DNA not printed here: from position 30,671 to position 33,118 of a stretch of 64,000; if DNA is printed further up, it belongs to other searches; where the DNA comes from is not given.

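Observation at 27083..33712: Polyprenol-phosphate-sugar synthase-like GT2s next to GT-C membrane enzymes, a PA14-insert protein and a discoidin-domain protein: candidate extracytoplasmic glycosylation machinery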

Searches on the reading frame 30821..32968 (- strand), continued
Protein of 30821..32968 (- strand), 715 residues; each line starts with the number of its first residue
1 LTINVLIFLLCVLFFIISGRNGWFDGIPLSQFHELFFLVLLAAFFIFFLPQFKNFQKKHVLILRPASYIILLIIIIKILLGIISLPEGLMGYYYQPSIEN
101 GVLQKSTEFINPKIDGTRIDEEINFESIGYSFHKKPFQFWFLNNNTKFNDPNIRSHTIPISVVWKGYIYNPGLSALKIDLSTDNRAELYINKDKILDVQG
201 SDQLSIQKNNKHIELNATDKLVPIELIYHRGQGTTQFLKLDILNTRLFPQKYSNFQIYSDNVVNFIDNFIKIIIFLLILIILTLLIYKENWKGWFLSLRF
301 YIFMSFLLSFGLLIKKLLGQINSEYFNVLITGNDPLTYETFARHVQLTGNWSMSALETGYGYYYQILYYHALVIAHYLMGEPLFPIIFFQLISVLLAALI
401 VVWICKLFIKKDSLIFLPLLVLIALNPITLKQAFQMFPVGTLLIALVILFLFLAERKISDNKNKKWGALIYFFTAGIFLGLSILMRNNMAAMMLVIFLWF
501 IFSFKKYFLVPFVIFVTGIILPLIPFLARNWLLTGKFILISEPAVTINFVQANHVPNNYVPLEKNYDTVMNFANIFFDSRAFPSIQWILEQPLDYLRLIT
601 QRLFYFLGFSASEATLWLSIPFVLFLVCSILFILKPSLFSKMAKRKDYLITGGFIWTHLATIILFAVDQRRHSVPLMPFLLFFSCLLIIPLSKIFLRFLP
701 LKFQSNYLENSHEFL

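Call 80: search_protein_families(library=ncbifam, proteins=[L014:952-1785:-, L015:299-1168:-, L005:4978-5661:-, L005:4529-4981:-], max_evalue=0.01)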
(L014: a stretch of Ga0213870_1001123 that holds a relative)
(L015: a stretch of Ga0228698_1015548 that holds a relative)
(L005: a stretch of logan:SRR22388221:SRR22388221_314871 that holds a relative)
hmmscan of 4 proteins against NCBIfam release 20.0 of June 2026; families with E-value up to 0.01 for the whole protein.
L014:952-1785:- (277 aa): 13 families
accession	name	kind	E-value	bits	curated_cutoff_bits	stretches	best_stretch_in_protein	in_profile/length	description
NF008977.0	PRK12324.1-2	equivalog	4.6e-57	193.7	234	1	3-276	5-288/297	decaprenyl-phosphate phosphoribosyltransferase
NF008978.0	PRK12324.1-4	equivalog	1.2e-45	155.9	207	1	6-276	38-320/322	decaprenyl-phosphate phosphoribosyltransferase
NF006088.0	PRK08238.1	equivalog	7e-43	147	351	1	6-181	198-373/482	UbiA family prenyltransferase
NF008976.0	PRK12324.1-1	equivalog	1.7e-29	103.2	474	1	7-271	25-299/306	decaprenyl-phosphate phosphoribosyltransferase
NF009523.0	PRK12884.1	equivalog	5.7e-10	38.9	269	1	6-168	10-166/279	prenyltransferase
TIGR01474.1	ubiA_proteo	equivalog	3.4e-07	30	275.45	1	16-120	17-126/282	4-hydroxybenzoate octaprenyltransferase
NF009514.0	PRK12873.1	equivalog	1.6e-06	27.7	246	1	36-107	45-118/297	4-hydroxybenzoate polyprenyltransferase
TIGR01473.1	cyoE_ctaB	equivalog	2.1e-06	27.7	210.3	1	14-126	14-128/281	heme o synthase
NF009521.0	PRK12882.1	equivalog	1.2e-05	24.7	296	1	16-133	22-135/280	geranylgeranylglycerol-phosphate geranylgeranyltransferase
NF003349.0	PRK04375.1-2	equivalog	1.6e-05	24.2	246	1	33-126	57-152/318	heme o synthase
TIGR01475.1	ubiA_other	subfamily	2.7e-05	23.7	180.8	1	19-172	17-173/282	UbiA-like polyprenyltransferase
NF009516.0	PRK12875.1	equivalog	2.9e-05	23.3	205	1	37-159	55-181/292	prenyltransferase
NF041586.1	MqnP_DT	exception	0.0016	18.2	430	1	13-121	9-120/277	menaquinone biosynthesis prenyltransferase MqnP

L015:299-1168:- (289 aa): 12 families
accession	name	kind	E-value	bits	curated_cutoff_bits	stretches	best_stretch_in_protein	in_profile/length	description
NF008977.0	PRK12324.1-2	equivalog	6.4e-48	163.7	234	1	4-282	4-283/297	decaprenyl-phosphate phosphoribosyltransferase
NF008978.0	PRK12324.1-4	equivalog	1.1e-46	159.3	207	1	7-288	37-321/322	decaprenyl-phosphate phosphoribosyltransferase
NF006088.0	PRK08238.1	equivalog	2.6e-40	138.5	351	1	6-185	196-375/482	UbiA family prenyltransferase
NF008976.0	PRK12324.1-1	equivalog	4.1e-33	115.1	474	1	9-287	25-304/306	decaprenyl-phosphate phosphoribosyltransferase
NF009523.0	PRK12884.1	equivalog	4.8e-10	39.1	269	1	9-167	11-166/279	prenyltransferase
TIGR01473.1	cyoE_ctaB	equivalog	4e-09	36.6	210.3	1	4-132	2-132/281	heme o synthase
NF009521.0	PRK12882.1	equivalog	9e-08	31.7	296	1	38-138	40-138/280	geranylgeranylglycerol-phosphate geranylgeranyltransferase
TIGR01475.1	ubiA_other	subfamily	1.2e-07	31.5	180.8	1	31-170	30-168/282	UbiA-like polyprenyltransferase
NF003349.0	PRK04375.1-2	equivalog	2.3e-06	27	246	1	35-128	57-152/318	heme o synthase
NF010119.0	PRK13595.1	equivalog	3.1e-05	23.6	248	1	6-139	16-154/292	prenyltransferase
TIGR01474.1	ubiA_proteo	equivalog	5.5e-05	22.8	275.45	1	4-129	3-132/282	4-hydroxybenzoate octaprenyltransferase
NF035940.1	prenyl_rel_EboC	equivalog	5.6e-05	22.7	250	1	37-131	37-131/292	UbiA-like protein EboC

L005:4978-5661:- (227 aa): 8 families
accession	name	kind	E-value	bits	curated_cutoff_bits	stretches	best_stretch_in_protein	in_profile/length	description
NF008978.0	PRK12324.1-4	equivalog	4.4e-34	117.9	207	1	1-223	86-320/322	decaprenyl-phosphate phosphoribosyltransferase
NF008977.0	PRK12324.1-2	equivalog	1.7e-31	109.7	234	1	1-222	56-287/297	decaprenyl-phosphate phosphoribosyltransferase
NF006088.0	PRK08238.1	equivalog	1.6e-27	96.4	351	1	1-153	246-402/482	UbiA family prenyltransferase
NF008976.0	PRK12324.1-1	equivalog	4e-27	95.4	474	1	1-224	76-305/306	decaprenyl-phosphate phosphoribosyltransferase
NF009523.0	PRK12884.1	equivalog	7.4e-06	25.3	269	1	1-112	56-165/279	prenyltransferase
TIGR01473.1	cyoE_ctaB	equivalog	0.00012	21.9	210.3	1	1-106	54-163/281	heme o synthase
TIGR01474.1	ubiA_proteo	equivalog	0.00036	20.1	275.45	1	1-89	60-147/282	4-hydroxybenzoate octaprenyltransferase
NF045897.1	SCO3242_trans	equivalog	0.0017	18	260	1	1-46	50-93/287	SCO3242 family prenyltransferase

L005:4529-4981:- (150 aa): 3 families
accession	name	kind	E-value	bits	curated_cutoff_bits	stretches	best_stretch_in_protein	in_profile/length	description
TIGR01668.1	YqeG_hyp_ppase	hypoth_equivalog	2.4e-10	40.2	89.1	1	18-127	28-141/170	YqeG family HAD IIIA-type phosphatase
TIGR01662.1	HAD-SF-IIIA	subfamily_domain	7.2e-07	29.4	44.6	1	17-123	2-140/141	HAD-IIIA family hydrolase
TIGR01460.1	HAD-SF-IIA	subfamily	0.00076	19.3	100.15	1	18-100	1-86/246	HAD-IIA family hydrolase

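Call 91: find_encoding_contigs(protein=P0040, flank=6000, max_places=1)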
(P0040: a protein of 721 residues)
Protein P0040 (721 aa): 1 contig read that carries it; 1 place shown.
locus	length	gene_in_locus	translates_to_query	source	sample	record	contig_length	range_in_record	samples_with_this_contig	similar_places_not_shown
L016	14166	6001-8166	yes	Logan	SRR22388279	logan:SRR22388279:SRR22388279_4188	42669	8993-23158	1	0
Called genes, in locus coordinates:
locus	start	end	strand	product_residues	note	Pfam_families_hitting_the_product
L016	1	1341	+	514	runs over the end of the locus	PF04015:DUF362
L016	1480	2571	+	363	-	PF00534:Glycos_transf_1, PF13692:Glyco_trans_1_4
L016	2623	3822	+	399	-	PF13439:Glyco_transf_4, PF13579:Glyco_trans_4_4, PF00534:Glycos_transf_1, PF13692:Glyco_trans_1_4, PF13524:Glyco_trans_1_2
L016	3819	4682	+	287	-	PF01040:UbiA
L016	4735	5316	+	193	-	PF05175:MTS (weak), PF13489:Methyltransf_23, PF13847:Methyltransf_31 (weak), PF08241:Methyltransf_11 (weak), PF08242:Methyltransf_12, PF13649:Methyltransf_25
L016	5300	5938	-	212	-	-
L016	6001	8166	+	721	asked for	PF07691:PA14 (weak)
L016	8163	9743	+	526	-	-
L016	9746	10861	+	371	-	PF00988:CPSase_sm_chain, PF00117:GATase, PF07722:Peptidase_C26 (faint)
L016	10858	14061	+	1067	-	PF25596:CPSase_L_D1, PF02222:ATP-grasp (weak), PF02786:CPSase_L_D2, PF02787:CPSase_L_D3, PF25596:CPSase_L_D1, PF02786:CPSase_L_D2, PF02222:ATP-grasp (weak), PF02142:MGS, +3 more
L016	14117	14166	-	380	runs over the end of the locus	PF13439:Glyco_transf_4 (weak), PF13692:Glyco_trans_1_4, PF00534:Glycos_transf_1, PF20706:GT4-conflict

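Call 92: find_encoding_contigs(protein=P0066, flank=6000, max_places=1)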
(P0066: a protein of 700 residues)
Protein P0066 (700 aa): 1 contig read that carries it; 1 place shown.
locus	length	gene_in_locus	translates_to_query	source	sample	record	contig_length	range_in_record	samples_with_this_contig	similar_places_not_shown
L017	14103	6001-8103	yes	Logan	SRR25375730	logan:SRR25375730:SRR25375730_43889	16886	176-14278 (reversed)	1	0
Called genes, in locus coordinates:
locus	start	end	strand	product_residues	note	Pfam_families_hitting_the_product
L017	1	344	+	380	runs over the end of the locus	PF00155:Aminotran_1_2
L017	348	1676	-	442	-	PF01103:Omp85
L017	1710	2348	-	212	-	-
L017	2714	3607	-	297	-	PF00483:NTP_transferase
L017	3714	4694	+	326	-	PF01370:Epimerase, PF04321:RmlD_sub_bind (weak), PF07993:NAD_binding_4 (weak), PF16363:GDP_Man_Dehyd, PF01073:3Beta_HSD, PF02719:Polysacc_synt_2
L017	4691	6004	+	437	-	PF01041:DegT_DnrJ_EryC1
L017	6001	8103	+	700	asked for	PF07691:PA14 (faint)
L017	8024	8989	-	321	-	PF01073:3Beta_HSD (faint), PF01370:Epimerase, PF04321:RmlD_sub_bind (weak), PF05368:NmrA (weak), PF13460:NAD_binding_10 (weak), PF16363:GDP_Man_Dehyd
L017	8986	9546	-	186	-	PF00908:dTDP_sugar_isom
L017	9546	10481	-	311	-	PF00535:Glycos_transf_2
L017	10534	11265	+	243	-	PF00215:OMPdecase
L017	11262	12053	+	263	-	PF00588:SpoU_methylase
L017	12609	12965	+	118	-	-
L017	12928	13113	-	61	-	-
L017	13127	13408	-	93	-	-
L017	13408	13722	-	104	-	PF12844:HTH_19, PF13560:HTH_31, PF01381:HTH_3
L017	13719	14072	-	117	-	-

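Call 93: find_encoding_contigs(protein=P0099, flank=6000, max_places=1)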
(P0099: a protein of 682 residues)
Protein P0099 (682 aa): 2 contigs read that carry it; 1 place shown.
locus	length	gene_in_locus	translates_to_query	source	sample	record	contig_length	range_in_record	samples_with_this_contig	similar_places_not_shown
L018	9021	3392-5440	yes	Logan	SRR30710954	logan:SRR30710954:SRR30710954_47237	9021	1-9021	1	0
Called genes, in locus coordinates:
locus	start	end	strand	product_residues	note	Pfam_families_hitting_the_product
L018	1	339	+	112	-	?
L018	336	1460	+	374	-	PF02350:Epimerase_2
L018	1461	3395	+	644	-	PF13522:GATase_6, PF13537:GATase_7, PF00733:Asn_synthase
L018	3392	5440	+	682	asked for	PF13231:PMT_2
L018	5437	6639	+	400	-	PF00657:Lipase_GDSL (weak), PF13472:Lipase_GDSL_2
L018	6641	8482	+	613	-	PF00953:Glycos_transf_4, PF13727:CoA_binding_3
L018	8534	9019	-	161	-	?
